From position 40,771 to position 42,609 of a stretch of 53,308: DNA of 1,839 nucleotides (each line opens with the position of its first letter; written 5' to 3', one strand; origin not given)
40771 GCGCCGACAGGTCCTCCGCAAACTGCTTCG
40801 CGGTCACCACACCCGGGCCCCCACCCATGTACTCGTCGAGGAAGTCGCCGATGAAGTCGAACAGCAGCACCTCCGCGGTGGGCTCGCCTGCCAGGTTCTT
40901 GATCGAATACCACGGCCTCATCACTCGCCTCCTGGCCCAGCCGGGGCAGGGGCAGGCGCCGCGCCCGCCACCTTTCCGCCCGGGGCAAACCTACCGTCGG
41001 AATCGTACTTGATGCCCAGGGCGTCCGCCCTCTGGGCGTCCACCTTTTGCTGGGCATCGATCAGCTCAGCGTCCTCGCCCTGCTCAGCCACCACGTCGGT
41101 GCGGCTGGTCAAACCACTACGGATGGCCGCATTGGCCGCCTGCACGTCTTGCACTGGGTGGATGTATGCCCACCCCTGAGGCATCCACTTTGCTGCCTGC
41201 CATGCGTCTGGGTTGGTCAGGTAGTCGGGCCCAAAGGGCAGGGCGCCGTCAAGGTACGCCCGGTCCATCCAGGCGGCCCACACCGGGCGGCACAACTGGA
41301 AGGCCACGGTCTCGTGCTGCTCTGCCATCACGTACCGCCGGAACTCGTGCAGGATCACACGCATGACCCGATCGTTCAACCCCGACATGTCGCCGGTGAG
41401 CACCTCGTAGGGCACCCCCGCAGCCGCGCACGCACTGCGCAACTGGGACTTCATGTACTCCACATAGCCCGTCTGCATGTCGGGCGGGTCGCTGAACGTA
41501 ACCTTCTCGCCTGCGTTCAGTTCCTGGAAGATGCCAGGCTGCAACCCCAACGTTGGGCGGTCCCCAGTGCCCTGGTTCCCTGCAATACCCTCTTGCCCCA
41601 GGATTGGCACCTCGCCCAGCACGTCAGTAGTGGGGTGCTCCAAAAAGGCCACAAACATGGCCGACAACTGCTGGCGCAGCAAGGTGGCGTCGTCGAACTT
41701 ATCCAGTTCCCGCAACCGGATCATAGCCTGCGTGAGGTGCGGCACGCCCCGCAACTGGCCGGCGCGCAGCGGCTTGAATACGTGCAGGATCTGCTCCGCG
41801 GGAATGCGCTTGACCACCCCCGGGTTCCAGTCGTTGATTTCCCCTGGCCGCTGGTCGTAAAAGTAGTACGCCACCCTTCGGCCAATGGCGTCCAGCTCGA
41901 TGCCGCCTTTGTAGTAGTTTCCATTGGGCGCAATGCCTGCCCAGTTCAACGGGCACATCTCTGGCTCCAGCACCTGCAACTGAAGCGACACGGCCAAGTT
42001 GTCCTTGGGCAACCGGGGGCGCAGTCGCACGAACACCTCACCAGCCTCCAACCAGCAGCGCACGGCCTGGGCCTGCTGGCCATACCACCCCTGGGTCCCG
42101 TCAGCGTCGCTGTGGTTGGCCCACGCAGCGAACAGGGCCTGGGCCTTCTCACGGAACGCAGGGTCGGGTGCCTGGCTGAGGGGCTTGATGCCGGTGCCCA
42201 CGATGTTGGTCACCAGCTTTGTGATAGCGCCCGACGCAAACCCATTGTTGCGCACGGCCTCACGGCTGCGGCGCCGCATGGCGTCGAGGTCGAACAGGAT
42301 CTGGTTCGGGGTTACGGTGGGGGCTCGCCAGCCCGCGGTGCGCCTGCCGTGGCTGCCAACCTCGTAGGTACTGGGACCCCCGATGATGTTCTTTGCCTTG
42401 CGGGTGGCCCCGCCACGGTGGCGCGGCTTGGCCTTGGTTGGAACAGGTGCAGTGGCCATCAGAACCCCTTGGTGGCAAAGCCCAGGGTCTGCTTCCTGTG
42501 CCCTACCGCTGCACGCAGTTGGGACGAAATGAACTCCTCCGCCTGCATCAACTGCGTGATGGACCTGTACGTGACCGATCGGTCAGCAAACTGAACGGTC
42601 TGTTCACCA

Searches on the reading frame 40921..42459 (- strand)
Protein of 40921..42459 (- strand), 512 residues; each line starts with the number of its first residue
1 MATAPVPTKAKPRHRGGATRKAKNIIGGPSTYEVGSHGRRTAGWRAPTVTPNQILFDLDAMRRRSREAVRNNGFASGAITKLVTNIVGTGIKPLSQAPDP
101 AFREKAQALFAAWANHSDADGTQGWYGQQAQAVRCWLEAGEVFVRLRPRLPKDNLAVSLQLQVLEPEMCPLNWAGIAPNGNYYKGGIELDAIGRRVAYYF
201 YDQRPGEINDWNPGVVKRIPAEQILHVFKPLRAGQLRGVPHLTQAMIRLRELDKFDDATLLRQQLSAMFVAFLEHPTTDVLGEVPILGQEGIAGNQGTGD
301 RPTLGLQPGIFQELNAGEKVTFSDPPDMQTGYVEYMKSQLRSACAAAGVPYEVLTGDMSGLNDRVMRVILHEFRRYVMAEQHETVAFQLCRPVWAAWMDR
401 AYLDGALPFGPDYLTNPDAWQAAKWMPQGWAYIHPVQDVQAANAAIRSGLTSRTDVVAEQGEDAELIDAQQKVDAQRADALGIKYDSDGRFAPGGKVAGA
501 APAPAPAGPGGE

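Call 7: search_protein_families(library=pfam, proteins=[window:40921-42459:-], max_evalue=0.01)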
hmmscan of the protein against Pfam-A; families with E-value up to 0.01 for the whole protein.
window:40921-42459:- (512 aa): 1 family
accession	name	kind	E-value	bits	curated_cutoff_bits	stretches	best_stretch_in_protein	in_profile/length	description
PF05136.18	Phage_portal_2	-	1.1e-104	350.8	32.9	1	37-381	1-354/354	Phage portal protein, lambda family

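Call 12: find_encoding_contigs(protein=window:40921-42459:-, flank=10000, max_places=6)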
Protein window:40921-42459:- (512 aa): no gene with exactly this product is on record in the collection.

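Call 13: find_related_loci(query=window:40921-42459:-, collection=viral_contigs, flank=10000)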
Query window:40921-42459:- (512 aa) in viral_contigs; peptide patterns used: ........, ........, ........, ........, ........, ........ (x = any residue, [..] = any of these).
5 stretches matched a pattern, but none encodes a relative of the query by tblastn (E <= 1e-3).
